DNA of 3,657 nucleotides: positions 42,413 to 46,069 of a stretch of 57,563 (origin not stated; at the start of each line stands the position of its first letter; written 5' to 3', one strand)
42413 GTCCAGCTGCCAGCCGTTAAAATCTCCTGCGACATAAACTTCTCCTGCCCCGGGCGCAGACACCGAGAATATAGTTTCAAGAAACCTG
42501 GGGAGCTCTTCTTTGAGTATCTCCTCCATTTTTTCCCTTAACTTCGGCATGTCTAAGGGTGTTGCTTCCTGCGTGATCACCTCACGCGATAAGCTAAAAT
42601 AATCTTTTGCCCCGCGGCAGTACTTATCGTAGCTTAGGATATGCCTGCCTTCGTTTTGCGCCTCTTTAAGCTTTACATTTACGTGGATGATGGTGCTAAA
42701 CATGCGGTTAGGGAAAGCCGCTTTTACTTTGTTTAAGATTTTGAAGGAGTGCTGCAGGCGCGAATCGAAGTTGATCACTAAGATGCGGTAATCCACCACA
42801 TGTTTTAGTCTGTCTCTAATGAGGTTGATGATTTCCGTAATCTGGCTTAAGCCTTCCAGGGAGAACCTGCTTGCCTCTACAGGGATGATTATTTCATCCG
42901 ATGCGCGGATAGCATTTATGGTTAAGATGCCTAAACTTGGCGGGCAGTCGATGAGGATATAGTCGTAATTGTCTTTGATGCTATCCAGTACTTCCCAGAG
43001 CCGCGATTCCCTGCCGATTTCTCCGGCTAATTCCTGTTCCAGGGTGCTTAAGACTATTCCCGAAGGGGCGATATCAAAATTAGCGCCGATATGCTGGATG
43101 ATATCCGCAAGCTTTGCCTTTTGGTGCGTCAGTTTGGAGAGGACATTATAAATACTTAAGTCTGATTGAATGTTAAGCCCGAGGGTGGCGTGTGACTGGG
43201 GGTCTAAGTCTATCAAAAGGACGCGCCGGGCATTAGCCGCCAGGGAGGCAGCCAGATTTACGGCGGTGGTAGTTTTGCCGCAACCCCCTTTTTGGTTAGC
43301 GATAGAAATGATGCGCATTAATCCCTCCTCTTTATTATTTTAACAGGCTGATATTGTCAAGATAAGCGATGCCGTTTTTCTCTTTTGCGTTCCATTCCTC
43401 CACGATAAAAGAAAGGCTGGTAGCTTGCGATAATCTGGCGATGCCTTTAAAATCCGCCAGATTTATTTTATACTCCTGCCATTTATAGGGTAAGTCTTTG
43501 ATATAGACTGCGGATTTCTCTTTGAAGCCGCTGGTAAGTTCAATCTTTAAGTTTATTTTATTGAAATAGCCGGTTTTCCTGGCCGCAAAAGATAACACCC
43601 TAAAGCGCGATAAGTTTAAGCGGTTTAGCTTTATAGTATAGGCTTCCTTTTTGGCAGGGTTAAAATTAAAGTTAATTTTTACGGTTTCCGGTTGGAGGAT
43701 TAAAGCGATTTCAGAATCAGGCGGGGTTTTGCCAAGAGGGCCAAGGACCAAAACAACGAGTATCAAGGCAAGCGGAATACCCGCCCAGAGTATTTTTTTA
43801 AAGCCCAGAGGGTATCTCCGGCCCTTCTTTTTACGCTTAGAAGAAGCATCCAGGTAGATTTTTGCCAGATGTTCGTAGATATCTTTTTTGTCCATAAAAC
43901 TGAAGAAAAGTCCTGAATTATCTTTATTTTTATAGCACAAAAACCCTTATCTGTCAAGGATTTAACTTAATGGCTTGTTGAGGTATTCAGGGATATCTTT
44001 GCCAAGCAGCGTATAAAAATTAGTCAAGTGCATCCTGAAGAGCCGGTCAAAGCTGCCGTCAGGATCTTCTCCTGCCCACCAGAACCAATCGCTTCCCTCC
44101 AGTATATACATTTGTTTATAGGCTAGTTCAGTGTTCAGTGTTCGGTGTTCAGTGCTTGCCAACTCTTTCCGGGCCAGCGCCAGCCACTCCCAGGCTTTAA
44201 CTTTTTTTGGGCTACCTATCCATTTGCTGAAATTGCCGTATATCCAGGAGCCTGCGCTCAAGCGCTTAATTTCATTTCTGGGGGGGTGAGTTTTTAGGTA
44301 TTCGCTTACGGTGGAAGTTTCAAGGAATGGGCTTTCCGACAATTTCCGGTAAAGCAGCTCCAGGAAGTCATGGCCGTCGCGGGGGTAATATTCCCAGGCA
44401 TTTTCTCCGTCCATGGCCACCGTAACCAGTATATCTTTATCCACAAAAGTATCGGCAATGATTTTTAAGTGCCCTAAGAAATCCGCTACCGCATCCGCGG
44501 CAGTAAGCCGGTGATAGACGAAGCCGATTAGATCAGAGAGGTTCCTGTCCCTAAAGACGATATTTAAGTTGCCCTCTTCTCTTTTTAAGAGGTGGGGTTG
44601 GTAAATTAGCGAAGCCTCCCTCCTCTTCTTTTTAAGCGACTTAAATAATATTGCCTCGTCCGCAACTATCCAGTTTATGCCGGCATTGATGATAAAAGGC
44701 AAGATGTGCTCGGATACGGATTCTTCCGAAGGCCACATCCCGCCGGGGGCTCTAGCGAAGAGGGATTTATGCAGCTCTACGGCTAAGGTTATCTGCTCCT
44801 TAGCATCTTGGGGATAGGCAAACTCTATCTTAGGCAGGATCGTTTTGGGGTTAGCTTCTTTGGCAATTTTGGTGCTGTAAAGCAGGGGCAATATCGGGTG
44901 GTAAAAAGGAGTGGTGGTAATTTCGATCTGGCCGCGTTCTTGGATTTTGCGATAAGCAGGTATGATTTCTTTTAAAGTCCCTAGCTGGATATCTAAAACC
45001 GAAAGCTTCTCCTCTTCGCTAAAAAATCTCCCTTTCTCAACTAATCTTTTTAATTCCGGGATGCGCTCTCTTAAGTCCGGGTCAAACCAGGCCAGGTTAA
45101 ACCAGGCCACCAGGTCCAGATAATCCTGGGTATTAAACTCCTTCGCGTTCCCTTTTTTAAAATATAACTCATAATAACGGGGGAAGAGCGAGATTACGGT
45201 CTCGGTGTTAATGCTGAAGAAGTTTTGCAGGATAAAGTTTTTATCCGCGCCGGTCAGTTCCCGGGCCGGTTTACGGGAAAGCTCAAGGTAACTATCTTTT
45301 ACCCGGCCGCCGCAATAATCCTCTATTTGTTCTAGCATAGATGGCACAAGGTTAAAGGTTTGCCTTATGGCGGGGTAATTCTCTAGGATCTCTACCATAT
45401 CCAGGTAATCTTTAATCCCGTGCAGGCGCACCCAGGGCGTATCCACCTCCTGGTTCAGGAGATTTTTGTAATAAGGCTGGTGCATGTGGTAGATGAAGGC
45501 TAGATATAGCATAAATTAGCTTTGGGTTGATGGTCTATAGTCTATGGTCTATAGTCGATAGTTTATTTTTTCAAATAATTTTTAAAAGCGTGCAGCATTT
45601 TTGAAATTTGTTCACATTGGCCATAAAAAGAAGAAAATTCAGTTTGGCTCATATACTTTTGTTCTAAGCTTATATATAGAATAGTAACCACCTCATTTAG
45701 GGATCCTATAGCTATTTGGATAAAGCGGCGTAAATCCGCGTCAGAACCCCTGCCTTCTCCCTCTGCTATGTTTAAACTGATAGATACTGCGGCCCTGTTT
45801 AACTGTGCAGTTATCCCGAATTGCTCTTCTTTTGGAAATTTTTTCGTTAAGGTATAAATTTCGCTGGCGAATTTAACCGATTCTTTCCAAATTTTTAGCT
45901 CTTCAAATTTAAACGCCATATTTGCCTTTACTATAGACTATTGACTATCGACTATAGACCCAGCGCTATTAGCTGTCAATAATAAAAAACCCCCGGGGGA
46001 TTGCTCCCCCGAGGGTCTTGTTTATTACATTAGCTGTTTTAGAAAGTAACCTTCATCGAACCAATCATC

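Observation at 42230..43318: ParA/MinD ATPase fused to a glycogen-binding (CBM48/AMPK-beta-like) domain inside a GH57 glucan cluster: candidate glycogen-granule positioning system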

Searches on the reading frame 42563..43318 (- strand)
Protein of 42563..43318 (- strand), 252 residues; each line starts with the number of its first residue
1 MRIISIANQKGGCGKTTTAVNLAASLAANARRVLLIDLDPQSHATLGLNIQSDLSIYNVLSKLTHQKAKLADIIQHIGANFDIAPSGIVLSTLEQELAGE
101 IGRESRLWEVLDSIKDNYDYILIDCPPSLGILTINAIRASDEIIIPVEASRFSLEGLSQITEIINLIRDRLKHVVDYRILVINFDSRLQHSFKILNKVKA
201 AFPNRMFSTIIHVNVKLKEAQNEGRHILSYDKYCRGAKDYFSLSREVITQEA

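Call 55: search_solved_structures(query=window:42563-43318:-, max_evalue=1e-20, show_alignments=5)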
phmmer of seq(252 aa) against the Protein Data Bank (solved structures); distinct sequences matched with E-value up to 1e-20: 7.
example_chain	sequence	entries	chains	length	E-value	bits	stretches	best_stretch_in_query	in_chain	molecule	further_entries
8ray_B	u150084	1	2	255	2.9e-52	181.1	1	2-250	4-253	ParA family protein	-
1wcv_1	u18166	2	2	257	4.5e-38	134.6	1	2-249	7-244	SEGREGATION PROTEIN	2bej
2bek_A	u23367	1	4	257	6e-37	131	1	2-249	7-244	SEGREGATION PROTEIN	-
6iub_A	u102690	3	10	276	1.3e-34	123.3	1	2-248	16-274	SpoOJ regulator (Soj)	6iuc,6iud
8jmj_A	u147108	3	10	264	1.5e-33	119.9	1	2-248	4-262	SpoOJ regulator (Soj)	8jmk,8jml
4pfs_A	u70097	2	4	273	7.8e-30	107.7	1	2-240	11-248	Cobyrinic Acid a,c-diamide synthase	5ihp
5if9_A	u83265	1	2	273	8e-30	107.7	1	2-240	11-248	Cobyrinic Acid a,c-diamide synthase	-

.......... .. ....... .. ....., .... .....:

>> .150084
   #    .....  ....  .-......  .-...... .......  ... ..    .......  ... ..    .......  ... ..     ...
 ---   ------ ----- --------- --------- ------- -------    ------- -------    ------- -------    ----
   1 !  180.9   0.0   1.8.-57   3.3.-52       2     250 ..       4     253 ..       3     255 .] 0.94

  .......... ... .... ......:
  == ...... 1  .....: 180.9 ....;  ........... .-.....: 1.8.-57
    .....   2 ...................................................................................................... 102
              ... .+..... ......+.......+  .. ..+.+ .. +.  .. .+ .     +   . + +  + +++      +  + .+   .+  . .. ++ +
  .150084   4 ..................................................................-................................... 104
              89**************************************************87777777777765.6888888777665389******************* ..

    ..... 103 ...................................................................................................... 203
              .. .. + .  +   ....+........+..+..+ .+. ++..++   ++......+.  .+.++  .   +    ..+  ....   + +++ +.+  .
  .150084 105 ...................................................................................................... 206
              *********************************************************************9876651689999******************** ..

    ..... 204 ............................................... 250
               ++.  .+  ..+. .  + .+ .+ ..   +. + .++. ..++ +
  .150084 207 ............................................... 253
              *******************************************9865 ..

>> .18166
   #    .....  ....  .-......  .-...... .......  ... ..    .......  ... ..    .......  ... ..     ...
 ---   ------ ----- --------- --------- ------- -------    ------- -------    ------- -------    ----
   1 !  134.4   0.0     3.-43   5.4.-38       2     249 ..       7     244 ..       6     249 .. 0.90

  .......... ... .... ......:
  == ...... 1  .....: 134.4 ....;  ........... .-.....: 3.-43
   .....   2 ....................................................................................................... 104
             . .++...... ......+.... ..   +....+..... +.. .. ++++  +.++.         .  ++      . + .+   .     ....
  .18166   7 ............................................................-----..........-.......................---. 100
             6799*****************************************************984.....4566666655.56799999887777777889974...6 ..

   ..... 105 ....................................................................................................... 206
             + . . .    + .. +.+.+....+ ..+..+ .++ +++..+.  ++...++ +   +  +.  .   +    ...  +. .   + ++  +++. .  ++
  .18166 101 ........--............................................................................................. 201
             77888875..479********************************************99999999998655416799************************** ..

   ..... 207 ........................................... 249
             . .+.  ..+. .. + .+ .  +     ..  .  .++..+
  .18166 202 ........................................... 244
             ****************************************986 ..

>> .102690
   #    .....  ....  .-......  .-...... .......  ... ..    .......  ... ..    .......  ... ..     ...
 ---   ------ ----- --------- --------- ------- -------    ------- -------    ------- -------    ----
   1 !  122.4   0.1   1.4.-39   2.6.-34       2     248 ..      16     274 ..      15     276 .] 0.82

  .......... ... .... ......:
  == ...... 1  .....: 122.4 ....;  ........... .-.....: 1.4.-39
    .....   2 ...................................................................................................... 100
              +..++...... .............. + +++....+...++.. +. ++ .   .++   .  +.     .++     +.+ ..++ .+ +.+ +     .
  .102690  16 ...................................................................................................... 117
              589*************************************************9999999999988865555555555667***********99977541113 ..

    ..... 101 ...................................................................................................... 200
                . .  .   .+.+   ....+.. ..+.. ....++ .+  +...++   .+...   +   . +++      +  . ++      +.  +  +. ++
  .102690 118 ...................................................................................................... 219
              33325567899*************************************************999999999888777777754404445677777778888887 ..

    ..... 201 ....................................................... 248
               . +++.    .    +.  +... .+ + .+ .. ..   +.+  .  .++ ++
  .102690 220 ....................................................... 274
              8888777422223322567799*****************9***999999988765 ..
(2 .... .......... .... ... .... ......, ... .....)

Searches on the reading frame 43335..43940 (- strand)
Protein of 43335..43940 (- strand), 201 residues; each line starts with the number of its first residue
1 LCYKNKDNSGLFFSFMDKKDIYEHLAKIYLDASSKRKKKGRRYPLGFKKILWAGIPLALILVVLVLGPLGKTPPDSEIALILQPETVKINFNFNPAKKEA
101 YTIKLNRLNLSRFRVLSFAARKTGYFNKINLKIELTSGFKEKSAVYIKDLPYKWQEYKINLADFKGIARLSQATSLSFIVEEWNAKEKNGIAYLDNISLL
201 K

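Call 3: search_protein_families(library=pfam, proteins=[window:43335-43940:-], max_evalue=0.01)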
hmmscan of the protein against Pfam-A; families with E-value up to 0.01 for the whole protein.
window:43335-43940:- (201 aa): 0 families

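Call 4: search_protein_families(library=ncbifam, proteins=[window:43335-43940:-], max_evalue=0.01)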
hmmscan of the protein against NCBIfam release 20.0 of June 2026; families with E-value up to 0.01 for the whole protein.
window:43335-43940:- (201 aa): 0 families

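Call 60: search_protein_families(library=pfam, proteins=[window:43335-43895:-], max_evalue=1)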
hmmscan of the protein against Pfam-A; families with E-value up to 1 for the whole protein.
window:43335-43895:- (186 aa): 0 families

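Call 63: search_solved_structures(query=A4, max_evalue=10, show_alignments=2)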
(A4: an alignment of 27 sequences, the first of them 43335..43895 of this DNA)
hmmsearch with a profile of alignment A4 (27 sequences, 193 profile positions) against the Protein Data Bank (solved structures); distinct sequences matched with E-value up to 10: 2.
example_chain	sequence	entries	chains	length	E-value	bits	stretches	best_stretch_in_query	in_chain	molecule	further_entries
2lro_A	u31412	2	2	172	0.44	13.7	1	96-163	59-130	Endoglucanase H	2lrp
1v0a_A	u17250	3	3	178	0.49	13.5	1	96-163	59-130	ENDOGLUCANASE H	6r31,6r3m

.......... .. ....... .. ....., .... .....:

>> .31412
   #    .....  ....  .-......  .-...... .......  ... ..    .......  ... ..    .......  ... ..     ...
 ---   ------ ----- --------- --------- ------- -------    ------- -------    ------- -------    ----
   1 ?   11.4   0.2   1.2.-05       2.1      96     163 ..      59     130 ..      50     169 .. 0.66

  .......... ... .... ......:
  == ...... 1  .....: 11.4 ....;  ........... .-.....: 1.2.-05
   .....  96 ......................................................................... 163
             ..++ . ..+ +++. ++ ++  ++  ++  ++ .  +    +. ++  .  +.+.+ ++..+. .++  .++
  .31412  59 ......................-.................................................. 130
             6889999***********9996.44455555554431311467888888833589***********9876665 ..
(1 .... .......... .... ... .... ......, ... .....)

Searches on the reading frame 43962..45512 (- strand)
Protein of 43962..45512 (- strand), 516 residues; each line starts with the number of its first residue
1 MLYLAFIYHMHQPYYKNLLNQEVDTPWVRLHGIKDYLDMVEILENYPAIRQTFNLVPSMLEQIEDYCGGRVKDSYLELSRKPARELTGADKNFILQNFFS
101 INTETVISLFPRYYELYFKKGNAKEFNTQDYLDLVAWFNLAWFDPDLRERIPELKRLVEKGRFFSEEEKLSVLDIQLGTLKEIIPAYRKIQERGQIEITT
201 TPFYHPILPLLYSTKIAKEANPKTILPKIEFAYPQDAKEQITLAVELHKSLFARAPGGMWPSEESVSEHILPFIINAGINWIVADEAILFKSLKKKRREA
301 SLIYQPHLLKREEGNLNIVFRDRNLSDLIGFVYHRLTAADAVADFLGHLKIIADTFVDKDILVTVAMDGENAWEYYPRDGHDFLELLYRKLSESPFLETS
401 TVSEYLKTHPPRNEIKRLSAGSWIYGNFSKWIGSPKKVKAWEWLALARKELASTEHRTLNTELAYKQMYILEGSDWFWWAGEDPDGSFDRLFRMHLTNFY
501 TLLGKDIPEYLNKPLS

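Call 3: search_protein_families(library=pfam, proteins=[window:43962-45512:-], max_evalue=0.01)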
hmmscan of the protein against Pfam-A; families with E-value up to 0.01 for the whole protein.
window:43962-45512:- (516 aa): 1 family
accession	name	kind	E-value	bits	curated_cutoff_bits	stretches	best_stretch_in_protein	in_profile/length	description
PF03065.20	Glyco_hydro_57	-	1.5e-64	218.5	21.2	1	5-415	1-288/291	Glycosyl hydrolase family 57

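Call 4: search_protein_families(library=ncbifam, proteins=[window:43962-45512:-], max_evalue=0.01)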
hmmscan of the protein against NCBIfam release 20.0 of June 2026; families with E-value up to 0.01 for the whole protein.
window:43962-45512:- (516 aa): 2 families
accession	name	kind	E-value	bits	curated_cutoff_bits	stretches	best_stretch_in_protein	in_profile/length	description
NF041566.1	branchenz_Thermus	equivalog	7.3e-06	25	920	0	343-478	332-469/527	1,4-alpha-glucan branching protein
NF041133.1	branch_enz_Thcocales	equivalog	0.00068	18.2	1000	0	182-214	122-154/553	1,4-alpha-glucan branching protein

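Call 61: search_protein_families(library=ncbifam, proteins=[window:43962-45512:-], max_evalue=0.01)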
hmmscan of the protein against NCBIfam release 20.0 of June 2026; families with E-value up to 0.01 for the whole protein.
window:43962-45512:- (516 aa): 2 families
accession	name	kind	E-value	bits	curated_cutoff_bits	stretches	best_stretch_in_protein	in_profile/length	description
NF041566.1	branchenz_Thermus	equivalog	7.3e-06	25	920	0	343-478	332-469/527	1,4-alpha-glucan branching protein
NF041133.1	branch_enz_Thcocales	equivalog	0.00068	18.2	1000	0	182-214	122-154/553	1,4-alpha-glucan branching protein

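Call 77: search_solved_structures(query=window:43962-45512:-, max_evalue=0.001, show_alignments=1)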
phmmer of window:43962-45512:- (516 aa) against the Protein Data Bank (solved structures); distinct sequences matched with E-value up to 0.001: 10.
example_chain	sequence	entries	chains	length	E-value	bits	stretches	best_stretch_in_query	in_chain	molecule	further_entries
9jlq_A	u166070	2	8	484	3.1e-89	303.3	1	2-495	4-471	Glycoside hydrolase family 57 N-terminal domain-containing protein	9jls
9kyq_B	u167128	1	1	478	3.2e-89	303.2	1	2-495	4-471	Glycoside hydrolase family 57 N-terminal domain-containing protein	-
9iht_A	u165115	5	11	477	3.3e-89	303.2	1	2-495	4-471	Glycoside hydrolase family 57 N-terminal domain-containing protein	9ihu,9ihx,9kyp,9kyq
9jlr_A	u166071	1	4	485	7.1e-89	302.1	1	2-495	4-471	Glycoside hydrolase family 57 N-terminal domain-containing protein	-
9jlv_A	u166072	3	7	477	7.4e-89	302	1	2-495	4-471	Glycoside hydrolase family 57 N-terminal domain-containing protein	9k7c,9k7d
8zyi_A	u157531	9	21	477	1.5e-88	301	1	2-495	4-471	Glycoside hydrolase family 57 N-terminal domain-containing protein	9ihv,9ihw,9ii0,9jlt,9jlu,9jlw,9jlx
9ii1_A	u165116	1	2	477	4e-88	299.6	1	2-495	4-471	Glycoside hydrolase family 57 N-terminal domain-containing protein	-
7e1y_A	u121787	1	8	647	2e-13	53.1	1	157-480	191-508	Glycoside hydrolase, family 57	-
1ufa_A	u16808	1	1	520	0.00073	21.6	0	374-511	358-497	TT1467 protein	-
3p0b_A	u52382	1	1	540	0.00079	21.5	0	374-511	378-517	TT1467 protein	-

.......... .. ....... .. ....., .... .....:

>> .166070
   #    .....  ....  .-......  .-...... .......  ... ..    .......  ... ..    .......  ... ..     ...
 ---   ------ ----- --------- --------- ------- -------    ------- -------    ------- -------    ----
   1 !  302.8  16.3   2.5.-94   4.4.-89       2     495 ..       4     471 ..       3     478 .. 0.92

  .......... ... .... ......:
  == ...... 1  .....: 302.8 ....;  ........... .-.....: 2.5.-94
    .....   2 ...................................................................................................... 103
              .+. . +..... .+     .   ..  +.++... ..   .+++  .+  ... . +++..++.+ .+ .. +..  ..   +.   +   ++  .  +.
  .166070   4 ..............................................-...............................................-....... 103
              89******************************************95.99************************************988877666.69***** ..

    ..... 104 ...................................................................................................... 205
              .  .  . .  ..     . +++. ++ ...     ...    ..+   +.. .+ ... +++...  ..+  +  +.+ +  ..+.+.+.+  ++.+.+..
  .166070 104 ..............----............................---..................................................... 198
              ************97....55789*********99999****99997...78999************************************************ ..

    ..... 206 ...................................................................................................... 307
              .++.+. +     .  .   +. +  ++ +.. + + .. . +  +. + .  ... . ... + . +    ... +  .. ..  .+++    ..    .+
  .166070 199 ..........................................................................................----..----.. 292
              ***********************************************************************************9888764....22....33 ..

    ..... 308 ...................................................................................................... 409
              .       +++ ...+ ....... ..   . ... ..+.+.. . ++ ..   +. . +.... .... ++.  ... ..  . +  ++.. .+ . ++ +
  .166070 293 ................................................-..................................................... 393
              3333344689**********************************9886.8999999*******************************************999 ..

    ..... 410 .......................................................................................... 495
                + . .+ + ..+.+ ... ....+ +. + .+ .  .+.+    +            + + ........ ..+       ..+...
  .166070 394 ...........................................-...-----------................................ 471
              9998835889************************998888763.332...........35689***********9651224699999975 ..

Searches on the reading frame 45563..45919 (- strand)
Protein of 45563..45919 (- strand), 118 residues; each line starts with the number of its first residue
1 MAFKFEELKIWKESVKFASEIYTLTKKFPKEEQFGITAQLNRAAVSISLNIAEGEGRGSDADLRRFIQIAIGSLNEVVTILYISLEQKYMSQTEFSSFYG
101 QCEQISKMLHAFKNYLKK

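Call 3: search_protein_families(library=pfam, proteins=[window:45563-45919:-], max_evalue=0.01)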
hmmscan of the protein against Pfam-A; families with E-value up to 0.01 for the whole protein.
window:45563-45919:- (118 aa): 2 families
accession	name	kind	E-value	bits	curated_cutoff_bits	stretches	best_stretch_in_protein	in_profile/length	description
PF05635.17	23S_rRNA_IVP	-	4.2e-39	133.5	33.8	1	6-110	1-105/106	23S rRNA-intervening sequence protein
PF22296.2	bAvd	-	8.6e-06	26.6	40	1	15-115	8-106/107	bAvd-like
